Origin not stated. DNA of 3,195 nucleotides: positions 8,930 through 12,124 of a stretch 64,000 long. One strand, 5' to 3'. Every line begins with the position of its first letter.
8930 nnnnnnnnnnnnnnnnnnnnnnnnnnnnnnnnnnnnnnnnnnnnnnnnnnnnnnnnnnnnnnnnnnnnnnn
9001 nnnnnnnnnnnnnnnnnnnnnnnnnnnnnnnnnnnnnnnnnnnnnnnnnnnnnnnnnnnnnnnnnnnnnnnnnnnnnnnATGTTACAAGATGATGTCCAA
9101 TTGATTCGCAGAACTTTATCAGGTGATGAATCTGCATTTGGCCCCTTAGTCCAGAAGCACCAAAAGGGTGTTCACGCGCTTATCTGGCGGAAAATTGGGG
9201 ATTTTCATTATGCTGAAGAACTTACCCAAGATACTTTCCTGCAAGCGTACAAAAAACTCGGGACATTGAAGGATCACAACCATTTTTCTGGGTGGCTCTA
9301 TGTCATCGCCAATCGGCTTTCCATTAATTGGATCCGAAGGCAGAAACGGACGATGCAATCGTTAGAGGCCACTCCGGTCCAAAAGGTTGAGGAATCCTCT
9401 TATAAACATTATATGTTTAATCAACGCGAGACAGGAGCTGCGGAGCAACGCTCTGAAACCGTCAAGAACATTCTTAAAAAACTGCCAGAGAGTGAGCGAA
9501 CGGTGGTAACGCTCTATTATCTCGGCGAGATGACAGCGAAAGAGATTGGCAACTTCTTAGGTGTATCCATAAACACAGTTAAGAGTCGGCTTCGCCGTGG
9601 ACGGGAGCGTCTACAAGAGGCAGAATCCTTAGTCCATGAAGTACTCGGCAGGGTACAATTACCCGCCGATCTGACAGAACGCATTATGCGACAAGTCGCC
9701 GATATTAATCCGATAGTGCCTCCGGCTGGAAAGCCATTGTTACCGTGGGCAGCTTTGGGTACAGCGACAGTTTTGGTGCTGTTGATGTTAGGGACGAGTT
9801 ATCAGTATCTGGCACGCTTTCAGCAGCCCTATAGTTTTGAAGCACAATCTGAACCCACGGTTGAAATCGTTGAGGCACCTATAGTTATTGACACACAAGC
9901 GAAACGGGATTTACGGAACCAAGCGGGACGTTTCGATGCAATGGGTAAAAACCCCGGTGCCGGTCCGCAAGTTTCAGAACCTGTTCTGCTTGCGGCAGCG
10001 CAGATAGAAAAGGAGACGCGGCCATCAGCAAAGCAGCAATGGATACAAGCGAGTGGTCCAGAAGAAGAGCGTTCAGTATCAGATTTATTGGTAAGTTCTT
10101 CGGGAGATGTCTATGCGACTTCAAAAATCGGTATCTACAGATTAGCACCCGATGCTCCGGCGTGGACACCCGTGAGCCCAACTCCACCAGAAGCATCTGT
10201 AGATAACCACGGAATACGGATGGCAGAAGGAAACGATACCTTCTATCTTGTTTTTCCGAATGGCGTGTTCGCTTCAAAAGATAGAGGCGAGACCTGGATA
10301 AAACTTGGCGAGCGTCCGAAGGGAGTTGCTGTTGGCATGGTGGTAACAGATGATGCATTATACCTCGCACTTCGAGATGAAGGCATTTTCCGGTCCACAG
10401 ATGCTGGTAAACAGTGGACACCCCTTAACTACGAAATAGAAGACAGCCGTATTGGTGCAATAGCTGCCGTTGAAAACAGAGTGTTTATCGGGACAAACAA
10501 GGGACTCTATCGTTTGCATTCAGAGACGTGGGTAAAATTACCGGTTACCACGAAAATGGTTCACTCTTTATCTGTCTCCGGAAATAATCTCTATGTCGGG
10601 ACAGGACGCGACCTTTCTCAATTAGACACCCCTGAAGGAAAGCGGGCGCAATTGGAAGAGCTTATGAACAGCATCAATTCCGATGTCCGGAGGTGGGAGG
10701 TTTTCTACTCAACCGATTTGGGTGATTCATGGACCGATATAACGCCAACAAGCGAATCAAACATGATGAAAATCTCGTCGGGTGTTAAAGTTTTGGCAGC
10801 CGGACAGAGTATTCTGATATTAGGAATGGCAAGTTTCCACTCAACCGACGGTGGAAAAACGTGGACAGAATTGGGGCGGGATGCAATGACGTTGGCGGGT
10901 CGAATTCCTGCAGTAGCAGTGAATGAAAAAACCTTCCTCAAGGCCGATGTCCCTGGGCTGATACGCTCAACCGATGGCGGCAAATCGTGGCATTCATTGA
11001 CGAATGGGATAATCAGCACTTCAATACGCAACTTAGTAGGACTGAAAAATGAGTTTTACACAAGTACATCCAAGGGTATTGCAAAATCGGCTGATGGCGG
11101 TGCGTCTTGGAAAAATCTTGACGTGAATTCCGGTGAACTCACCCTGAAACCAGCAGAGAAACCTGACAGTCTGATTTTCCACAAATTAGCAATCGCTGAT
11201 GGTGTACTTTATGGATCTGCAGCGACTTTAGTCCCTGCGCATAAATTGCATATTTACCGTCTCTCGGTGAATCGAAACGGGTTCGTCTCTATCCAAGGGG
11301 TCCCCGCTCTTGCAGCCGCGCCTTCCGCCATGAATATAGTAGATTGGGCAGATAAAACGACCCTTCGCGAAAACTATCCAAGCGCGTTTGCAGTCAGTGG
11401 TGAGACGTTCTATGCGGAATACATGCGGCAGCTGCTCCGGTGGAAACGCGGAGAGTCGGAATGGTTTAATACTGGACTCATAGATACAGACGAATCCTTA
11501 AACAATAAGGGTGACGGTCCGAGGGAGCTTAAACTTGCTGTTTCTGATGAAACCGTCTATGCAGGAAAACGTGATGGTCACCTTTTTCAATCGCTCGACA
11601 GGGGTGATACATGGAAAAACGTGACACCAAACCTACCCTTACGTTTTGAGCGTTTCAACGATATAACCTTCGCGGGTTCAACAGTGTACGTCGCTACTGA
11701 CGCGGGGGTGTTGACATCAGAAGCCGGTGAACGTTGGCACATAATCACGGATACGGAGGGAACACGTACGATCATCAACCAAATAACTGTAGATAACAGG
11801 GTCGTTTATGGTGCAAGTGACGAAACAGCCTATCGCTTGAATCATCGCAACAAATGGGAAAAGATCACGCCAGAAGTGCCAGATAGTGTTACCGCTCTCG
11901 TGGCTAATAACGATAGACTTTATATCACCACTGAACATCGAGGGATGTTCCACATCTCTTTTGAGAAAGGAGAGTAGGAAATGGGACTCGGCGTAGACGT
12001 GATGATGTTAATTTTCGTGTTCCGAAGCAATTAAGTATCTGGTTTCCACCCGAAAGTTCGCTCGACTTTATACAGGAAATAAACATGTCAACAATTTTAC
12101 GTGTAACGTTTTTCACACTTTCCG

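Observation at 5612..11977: Two tandem ECF sigma factors covalently tethered to the membrane and to double BNR-propeller ectodomains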

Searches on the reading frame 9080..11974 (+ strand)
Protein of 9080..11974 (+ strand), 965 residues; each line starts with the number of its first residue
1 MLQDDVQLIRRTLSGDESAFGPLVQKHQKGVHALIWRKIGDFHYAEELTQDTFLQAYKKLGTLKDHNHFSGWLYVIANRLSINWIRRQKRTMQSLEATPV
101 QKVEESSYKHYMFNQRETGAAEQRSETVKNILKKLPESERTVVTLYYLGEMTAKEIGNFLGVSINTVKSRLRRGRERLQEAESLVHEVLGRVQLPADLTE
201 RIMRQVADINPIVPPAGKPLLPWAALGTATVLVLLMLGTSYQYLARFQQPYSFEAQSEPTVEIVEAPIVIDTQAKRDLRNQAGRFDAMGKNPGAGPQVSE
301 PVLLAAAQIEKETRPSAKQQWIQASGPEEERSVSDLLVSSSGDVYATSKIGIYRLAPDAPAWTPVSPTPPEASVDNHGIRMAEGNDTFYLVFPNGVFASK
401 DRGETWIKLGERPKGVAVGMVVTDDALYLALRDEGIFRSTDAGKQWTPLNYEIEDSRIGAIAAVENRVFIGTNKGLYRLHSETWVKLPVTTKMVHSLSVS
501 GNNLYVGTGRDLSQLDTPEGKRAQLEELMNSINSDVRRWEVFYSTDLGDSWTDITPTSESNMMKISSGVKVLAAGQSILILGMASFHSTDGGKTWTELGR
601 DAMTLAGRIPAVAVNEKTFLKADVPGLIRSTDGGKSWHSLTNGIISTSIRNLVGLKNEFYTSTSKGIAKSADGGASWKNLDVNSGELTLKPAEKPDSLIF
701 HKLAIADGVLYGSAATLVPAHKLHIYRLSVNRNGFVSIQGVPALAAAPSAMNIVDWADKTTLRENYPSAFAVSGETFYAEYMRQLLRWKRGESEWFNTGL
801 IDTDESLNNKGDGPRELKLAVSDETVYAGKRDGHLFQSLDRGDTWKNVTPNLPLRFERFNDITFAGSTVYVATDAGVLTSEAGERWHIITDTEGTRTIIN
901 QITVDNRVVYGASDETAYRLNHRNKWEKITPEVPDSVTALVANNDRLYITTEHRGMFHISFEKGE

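Call 5: search_protein_families(library=pfam, proteins=[window:9080-11974:+], max_evalue=0.1)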
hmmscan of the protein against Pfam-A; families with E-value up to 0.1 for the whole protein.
window:9080-11974:+ (965 aa): 11 families
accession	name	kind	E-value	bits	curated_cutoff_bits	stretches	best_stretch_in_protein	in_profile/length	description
PF15902.12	Sortilin-Vps10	-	1.5e-14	54.1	33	2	396-456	3-67/446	Sortilin, neurotensin receptor 3,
PF04542.20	Sigma70_r2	-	4.3e-14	52.5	24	1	23-91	1-71/71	Sigma-70 region 2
PF08281.18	Sigma70_r4_2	-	6e-14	51.9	25.7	1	128-178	4-54/54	Sigma-70, region 4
PF04545.22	Sigma70_r4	-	1.3e-13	50.6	24.1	1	132-180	2-50/50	Sigma-70, region 4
PF19755.4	DUF6242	-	3.3e-11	43.9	29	1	349-446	117-217/217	Domain of unknown function (DUF6242)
PF14870.12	PSII_BNR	-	8.8e-10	38.7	27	2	833-965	38-176/303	Photosynthesis system II assembly factor YCF48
PF02012.26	BNR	-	7.2e-09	34.8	27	0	586-596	1-11/12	BNR/Asp-box repeat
PF23366.1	Beta-prop_HVO_0234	-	1.6e-05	25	27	0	813-886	196-258/274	HVO_0234-like, beta propeller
PF07638.17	Sigma70_ECF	-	3.6e-05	24.2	21.1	1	7-181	6-182/185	ECF sigma factor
PF15899.11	BNR_6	-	5.8e-05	23.2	27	0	436-447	1-12/14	BNR-Asp box repeat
PF21544.3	PorZ_N_b_propeller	-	0.0032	18.2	27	0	858-921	80-142/154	TSS9, PorZ, N-terminal beta-propeller domain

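Call 6: search_protein_families(library=ncbifam, proteins=[window:9080-11974:+], max_evalue=0.1)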
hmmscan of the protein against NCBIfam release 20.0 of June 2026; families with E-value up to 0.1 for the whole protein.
window:9080-11974:+ (965 aa): 114 families (the best 25 are shown)
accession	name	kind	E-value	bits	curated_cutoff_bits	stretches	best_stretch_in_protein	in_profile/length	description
NF045728.1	glycosyl_F510_1955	equivalog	1.7e-34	119.2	175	3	543-689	76-222/246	F510_1955 family glycosylhydrolase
NF009166.1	PRK12513.1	equivalog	4.3e-31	108.1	206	1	3-181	7-185/193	RNA polymerase sigma factor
NF007223.0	PRK09641.1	equivalog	4.4e-31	108.2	209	1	7-180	7-182/187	RNA polymerase sigma factor SigW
TIGR02948.1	SigW_bacill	equivalog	5.8e-28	98.2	243.1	1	7-179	7-181/187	RNA polymerase sigma factor SigW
TIGR02937.1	sigma70-ECF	superfamily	2.2e-27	95.7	42.9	1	19-181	2-164/165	sigma-70 family RNA polymerase sigma factor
TIGR02950.1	SigM_subfam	subfamily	3.1e-26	92.1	147.95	1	23-180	5-156/159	RNA polymerase sigma factor, SigM family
NF007216.0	PRK09638.1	equivalog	4.3e-26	91.7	194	1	3-178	3-170/180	RNA polymerase sigma factor SigY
NF007215.0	PRK09637.1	equivalog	4.6e-25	88.6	212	1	25-180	8-152/181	RNA polymerase sigma factor SigZ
NF004113.0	PRK05602.1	equivalog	6.5e-25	88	208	1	4-181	31-200/211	RNA polymerase sigma factor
TIGR02983.1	SigE-fam_strep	subfamily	6.8e-25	87.8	141.55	1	17-182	5-158/162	SigE family RNA polymerase sigma factor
TIGR02939.1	RpoE_Sigma70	equivalog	7.6e-25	88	236.15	1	4-180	6-184/190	RNA polymerase sigma factor RpoE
NF009171.0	PRK12518.1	equivalog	2.6e-24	86.1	208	1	4-180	13-182/191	RNA polymerase sigma factor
NF008888.0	PRK11922.1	equivalog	8.9e-24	84.4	204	1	3-181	15-195/231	RNA polymerase sigma factor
TIGR02959.1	SigZ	equivalog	1.2e-23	83.7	168.65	1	25-180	2-146/170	RNA polymerase sigma factor SigZ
TIGR02985.1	Sig70_bacteroi1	subfamily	1.5e-23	83.8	126.4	1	19-180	2-160/162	RNA polymerase sigma-70 factor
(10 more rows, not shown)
